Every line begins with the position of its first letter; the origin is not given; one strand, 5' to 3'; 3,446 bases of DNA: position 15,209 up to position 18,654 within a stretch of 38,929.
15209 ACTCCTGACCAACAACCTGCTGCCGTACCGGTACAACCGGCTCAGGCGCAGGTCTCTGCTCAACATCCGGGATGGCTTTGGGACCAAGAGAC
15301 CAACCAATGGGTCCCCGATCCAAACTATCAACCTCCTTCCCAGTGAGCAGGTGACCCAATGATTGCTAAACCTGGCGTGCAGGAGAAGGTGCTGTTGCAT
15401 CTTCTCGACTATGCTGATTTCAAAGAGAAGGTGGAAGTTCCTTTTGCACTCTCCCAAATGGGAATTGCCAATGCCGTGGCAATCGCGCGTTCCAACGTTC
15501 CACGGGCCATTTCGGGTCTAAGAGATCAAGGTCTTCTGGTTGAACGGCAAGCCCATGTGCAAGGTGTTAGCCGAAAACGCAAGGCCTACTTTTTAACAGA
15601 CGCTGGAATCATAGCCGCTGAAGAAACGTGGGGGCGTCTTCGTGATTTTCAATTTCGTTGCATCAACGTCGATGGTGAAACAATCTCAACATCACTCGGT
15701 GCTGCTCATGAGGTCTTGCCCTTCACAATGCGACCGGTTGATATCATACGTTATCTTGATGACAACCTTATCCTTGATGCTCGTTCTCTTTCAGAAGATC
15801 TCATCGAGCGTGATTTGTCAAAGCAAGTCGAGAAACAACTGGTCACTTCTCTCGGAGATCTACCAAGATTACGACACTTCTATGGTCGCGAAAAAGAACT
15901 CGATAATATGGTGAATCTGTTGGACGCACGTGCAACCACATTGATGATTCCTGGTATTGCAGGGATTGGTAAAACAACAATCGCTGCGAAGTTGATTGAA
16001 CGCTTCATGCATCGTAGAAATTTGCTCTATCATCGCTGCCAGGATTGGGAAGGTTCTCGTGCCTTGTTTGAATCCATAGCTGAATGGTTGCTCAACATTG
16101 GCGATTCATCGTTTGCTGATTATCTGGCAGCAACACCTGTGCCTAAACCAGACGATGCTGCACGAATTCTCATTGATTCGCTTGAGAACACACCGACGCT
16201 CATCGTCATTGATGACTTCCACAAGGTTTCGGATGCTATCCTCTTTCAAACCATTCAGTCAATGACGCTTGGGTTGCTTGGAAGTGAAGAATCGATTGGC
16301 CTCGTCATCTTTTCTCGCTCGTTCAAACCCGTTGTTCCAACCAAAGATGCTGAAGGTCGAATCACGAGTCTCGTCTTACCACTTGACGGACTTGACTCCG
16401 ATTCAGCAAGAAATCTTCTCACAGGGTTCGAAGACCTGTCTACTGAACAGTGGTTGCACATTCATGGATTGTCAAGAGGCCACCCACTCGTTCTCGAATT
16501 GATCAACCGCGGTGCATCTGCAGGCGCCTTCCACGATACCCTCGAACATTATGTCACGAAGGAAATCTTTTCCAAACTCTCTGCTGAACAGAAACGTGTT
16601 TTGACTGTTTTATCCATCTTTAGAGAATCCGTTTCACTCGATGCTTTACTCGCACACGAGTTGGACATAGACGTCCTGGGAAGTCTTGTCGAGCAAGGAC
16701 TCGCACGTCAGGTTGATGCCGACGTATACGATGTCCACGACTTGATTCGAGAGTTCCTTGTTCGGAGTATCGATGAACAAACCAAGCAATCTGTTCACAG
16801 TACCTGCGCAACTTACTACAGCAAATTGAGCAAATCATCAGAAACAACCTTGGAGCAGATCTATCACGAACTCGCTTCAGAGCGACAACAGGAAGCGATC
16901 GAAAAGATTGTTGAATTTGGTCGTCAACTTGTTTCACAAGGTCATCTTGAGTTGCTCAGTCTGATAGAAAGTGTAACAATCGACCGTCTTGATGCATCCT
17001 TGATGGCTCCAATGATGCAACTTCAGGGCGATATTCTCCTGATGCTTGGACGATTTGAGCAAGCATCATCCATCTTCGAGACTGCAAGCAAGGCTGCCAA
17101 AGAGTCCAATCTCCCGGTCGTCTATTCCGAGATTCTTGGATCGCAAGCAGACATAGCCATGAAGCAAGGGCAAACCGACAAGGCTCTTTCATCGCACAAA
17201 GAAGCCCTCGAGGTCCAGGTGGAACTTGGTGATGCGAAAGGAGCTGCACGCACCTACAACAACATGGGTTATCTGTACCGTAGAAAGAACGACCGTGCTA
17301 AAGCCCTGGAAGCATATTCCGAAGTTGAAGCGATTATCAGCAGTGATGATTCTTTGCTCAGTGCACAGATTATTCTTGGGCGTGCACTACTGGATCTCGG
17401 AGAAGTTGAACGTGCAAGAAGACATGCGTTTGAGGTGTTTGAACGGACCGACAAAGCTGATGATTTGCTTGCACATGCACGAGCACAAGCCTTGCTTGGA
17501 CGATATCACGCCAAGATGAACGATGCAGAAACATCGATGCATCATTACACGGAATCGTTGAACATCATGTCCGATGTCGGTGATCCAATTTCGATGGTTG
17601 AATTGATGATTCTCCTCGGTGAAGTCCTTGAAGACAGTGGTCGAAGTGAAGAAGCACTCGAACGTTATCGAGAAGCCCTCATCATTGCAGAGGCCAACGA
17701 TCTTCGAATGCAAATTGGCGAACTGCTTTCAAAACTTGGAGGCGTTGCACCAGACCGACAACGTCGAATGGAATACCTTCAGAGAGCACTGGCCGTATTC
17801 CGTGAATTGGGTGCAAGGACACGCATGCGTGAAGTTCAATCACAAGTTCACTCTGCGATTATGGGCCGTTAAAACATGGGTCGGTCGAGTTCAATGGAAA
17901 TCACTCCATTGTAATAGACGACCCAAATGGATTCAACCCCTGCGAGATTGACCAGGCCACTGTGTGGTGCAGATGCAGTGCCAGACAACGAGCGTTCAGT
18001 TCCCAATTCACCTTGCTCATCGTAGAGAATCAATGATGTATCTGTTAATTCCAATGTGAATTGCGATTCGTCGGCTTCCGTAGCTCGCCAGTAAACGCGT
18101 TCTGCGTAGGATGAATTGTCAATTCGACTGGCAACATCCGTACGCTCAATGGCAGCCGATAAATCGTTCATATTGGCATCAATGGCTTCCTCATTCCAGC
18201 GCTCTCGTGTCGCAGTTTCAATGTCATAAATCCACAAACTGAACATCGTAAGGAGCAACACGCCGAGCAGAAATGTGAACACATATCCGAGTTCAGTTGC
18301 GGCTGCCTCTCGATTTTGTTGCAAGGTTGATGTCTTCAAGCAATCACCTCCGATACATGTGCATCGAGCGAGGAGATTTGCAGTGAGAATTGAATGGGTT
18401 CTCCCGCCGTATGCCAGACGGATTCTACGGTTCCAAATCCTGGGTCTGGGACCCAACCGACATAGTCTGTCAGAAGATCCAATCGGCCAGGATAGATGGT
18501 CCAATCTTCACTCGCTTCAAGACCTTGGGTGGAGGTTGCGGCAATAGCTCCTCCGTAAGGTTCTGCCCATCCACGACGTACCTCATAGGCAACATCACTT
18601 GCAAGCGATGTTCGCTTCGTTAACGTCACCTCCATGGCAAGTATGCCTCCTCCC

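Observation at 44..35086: Candidate integrated surface glyco-adhesin island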

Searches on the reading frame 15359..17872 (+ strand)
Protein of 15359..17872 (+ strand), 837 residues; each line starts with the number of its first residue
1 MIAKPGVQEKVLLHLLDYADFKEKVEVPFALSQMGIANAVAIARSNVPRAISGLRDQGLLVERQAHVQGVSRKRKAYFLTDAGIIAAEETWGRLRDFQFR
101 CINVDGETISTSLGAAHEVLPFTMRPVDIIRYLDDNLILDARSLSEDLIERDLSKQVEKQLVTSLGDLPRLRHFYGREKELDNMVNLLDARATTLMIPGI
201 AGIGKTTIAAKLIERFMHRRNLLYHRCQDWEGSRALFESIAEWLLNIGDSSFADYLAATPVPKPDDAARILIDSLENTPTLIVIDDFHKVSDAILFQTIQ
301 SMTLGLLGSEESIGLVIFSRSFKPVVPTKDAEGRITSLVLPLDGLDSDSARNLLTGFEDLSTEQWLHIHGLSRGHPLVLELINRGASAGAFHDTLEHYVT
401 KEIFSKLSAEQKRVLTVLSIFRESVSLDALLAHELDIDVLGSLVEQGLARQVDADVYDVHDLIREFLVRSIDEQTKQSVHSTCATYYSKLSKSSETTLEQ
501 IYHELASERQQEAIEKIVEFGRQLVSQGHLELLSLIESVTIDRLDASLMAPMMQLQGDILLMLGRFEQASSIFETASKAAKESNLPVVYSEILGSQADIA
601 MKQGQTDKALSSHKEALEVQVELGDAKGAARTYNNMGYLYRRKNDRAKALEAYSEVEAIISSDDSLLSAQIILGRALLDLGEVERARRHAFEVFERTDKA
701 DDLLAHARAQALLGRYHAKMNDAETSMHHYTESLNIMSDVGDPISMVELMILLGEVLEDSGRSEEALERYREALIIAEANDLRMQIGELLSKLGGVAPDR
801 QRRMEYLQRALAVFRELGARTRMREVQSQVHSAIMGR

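Call 4: search_protein_families(library=pfam, proteins=[window:15359-17872:+], max_evalue=0.01)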
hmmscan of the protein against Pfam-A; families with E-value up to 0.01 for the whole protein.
window:15359-17872:+ (837 aa): 22 families
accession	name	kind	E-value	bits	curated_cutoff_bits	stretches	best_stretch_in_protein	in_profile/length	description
PF13424.12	TPR_12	-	6.1e-23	81.2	30.1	3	592-659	5-74/77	Tetratricopeptide repeat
PF07719.23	TPR_2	-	3.7e-15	55.2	27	0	630-656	1-27/34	Tetratricopeptide repeat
PF00515.34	TPR_1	-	9.6e-12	44.6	27.8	1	630-656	1-27/34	Tetratricopeptide repeat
PF17874.7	TPR_MalT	-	1.5e-11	44.6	45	2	632-784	42-198/336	MalT-like TPR region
PF13181.12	TPR_8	-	4.7e-11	42.4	25.7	0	630-656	1-27/34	Tetratricopeptide repeat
PF13191.12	AAA_16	-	2.5e-09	38.3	32.6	1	174-293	2-147/167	AAA ATPase domain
PF14938.12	SNAP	-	5.1e-08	33.2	25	1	565-695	50-179/282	Soluble NSF attachment protein, SNAP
PF13176.12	TPR_7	-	5.6e-08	32.7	27.9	0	750-779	2-31/36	Tetratricopeptide repeat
PF13432.12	TPR_16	-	7.9e-08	33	32.7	0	596-659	3-60/65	Tetratricopeptide repeat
PF13401.12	AAA_22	-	4.8e-07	30.6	27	1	192-298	5-104/130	AAA domain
PF07721.20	TPR_4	-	4.3e-06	27.3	27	0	668-690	2-24/26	Tetratricopeptide repeat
PF25201.1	nSTAND6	-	3.3e-05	24.4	27.7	1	175-246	2-73/148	Novel STAND NTPase 6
PF13414.12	TPR_11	-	3.7e-05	23.8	26.8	0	757-776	4-23/42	TPR repeat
PF13545.12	HTH_Crp_2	-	0.0001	22.6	27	1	12-64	7-56/70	Crp-like helix-turn-helix domain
PF24883.2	NPHP3_N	-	0.00012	22.8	24.8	0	192-234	22-65/164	Nephrocystin 3, N-terminal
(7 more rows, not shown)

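Call 8: find_encoding_contigs(protein=window:15359-17872:+, flank=10000, max_places=6)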
Protein window:15359-17872:+ (837 aa): no gene with exactly this product is on record in the collection.

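Call 20: find_related_loci(query=A1, collection=genome_contigs, flank=10000)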
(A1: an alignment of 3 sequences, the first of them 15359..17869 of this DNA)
Query A1 (837 aa) in genome_contigs; peptide patterns used: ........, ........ (x = any residue, [..] = any of these).
583 stretches matched a pattern; 505 encode a relative of the query (tblastn E <= 1e-3); the best 80 are kept; 80 distinct loci.
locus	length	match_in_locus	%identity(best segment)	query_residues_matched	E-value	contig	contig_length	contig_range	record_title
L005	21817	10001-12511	99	1-837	0e+0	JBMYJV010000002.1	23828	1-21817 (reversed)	MAG: Candidatus Poseidoniaceae archaeon isolate ME_XS_2109_bin_66 ME_XS_2109_bin_66_1, whole genome shotgun sequence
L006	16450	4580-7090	99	1-837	0e+0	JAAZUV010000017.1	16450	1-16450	MAG: Methanobacteriota archaeon isolate AW_metabat.40 AW_C409, whole genome shotgun sequence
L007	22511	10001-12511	98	1-837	0e+0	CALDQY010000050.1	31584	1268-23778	MAG TPA_asm: uncultured Rhodobiaceae bacterium isolate ERR599054_bin.37_CONCOCT_v1.1_MAG genome assembly, contig: ERZ840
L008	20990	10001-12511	99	1-837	0e+0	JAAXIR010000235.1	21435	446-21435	MAG: Candidatus Poseidoniales archaeon isolate SW22112_bin_20 NODE_1237_length_21435_cov_7.227643, whole genome shotgun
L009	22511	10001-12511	96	1-837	0e+0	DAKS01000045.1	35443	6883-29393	MAG TPA_asm: Euryarchaeota archaeon UBA443 UBA443_contig_894, whole genome shotgun sequence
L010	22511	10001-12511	95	1-837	0e+0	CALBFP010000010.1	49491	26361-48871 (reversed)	MAG TPA_asm: uncultured euryarchaeote isolate ERR599077_bin.133_CONCOCT_v1.1_MAG genome assembly, contig: ERZ841196.342,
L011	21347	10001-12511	94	1-837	0e+0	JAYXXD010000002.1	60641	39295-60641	MAG: Thermoplasmatota archaeon isolate XS_MAG161 XS_MAG161_0002, whole genome shotgun sequence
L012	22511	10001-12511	93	1-837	0e+0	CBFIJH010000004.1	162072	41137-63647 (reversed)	MAG: Candidatus Poseidoniaceae archaeon isolate Co_bin_759_indstr genome assembly, contig: Co_bin_759_indstr_c4, whole g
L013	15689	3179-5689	92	1-837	0e+0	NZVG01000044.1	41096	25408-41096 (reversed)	MAG: Methanobacteriota archaeon isolate NAT68 44969, whole genome shotgun sequence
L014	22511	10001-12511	87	1-837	0e+0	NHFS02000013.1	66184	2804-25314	MAG: Euryarchaeota archaeon TMED117 NHFS01000033.1, whole genome shotgun sequence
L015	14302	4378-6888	87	1-837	0e+0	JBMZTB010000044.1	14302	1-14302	MAG: Candidatus Poseidoniaceae archaeon isolate ME_XS_2302_7_bin_25 ME_XS_2302_7_bin_25_43, whole genome shotgun sequenc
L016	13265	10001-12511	86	1-837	0e+0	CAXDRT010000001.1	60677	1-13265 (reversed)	MAG TPA_asm: uncultured euryarchaeote isolate SRR5788080_concoct_82 genome assembly, contig: ERZ2439304.41, whole genome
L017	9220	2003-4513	86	1-837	0e+0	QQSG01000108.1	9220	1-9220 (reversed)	MAG: Candidatus Poseidoniales archaeon isolate bin_32 U_43216-108, whole genome shotgun sequence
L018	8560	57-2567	86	1-837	0e+0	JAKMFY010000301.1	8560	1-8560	MAG: Candidatus Poseidoniaceae archaeon isolate MOX_bin84 PPB.contigs.fa_k127_335068, whole genome shotgun sequence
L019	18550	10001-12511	86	1-837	0e+0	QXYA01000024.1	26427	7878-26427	MAG: Candidatus Poseidoniales archaeon isolate NorthSea_HE361-02_A10 BWM13_Refined_16_24, whole genome shotgun sequence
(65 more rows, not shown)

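Call 75: search_protein_families(library=padloc, proteins=[window:15359-17872:+], max_evalue=0.01)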
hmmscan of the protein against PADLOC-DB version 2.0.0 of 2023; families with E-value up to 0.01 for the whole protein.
window:15359-17872:+ (837 aa): 3 families
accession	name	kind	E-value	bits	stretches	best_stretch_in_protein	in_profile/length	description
PDLC01169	TPR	-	2e-08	31.9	1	720-818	122-222/252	TPR repeats containing protein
PDLC05079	PDC-S73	-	1.4e-06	25.4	1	150-224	150-223/752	-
PDLC03872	LmuC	-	0.0089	13.5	0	47-98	109-159/220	-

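Call 76: search_protein_families(library=ncbifam, proteins=[window:15359-17872:+], max_evalue=0.001)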
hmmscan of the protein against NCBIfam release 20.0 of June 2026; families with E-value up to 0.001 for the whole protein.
window:15359-17872:+ (837 aa): 11 families
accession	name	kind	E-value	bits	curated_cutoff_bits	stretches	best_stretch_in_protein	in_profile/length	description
NF041717.1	HaaA_phane_TPR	equivalog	2.3e-12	45.9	1125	2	605-829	607-837/882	cyclophane-containing RiPP biosynthesis TPR protein HaaT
NF053617.1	SARPRegAfsRStmc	equivalog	7e-11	40.8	1430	2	689-828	798-940/986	SARP-family global regulator AfsR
NF003420.0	PRK04841.1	equivalog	2.8e-10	38.9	537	1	390-706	246-563/903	HTH-type transcriptional regulator MalT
NF053720.1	NsdA_fam_reg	subfamily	1.9e-09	37.5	75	1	563-740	214-401/432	NsdA family TPR-like regulatory protein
NF053520.1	HK_Porph_FimS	equivalog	5.7e-08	31.5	600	1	578-722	112-259/618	sensor histidine kinase FimS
NF053779.1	BT3442_fam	equivalog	7.9e-08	31.5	940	0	706-807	61-162/563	BT3442 family protein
NF040959.1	MamA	equivalog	1.8e-07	30.8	200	1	631-777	38-169/204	magnetosome protein MamA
NF047507.1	TPR_BatC_Lepto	exception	2.3e-05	23.9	175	0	596-655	64-121/214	TPR repeat-containing protein BatC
NF002725.1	PRK02603.1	equivalog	6.1e-05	23.1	143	0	600-656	45-98/173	photosystem I assembly protein Ycf3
NF010248.0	PRK13695.1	equivalog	0.0001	22.1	156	0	194-216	5-27/180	NTPase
NF052312.1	T9SS_PorW_SprE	equivalog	0.00055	18.7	250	1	563-736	154-319/716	type IX secretion system periplasmic lipoprotein PorW/SprE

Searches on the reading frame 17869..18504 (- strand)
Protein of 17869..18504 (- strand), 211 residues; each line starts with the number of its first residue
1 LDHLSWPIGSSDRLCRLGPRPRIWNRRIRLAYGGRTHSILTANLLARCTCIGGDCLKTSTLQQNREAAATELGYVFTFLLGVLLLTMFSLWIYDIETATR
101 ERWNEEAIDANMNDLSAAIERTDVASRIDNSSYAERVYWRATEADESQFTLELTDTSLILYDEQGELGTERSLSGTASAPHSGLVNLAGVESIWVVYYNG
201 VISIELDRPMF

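Call 5: search_protein_families(library=pfam, proteins=[window:17869-18504:-], max_evalue=0.01)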
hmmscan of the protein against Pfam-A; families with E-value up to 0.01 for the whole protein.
window:17869-18504:- (211 aa): 1 family
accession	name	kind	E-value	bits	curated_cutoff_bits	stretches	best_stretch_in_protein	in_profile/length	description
PF06908.16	YpsA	-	0.0066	16.9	27.7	1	100-166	81-139/168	YspA SLOG family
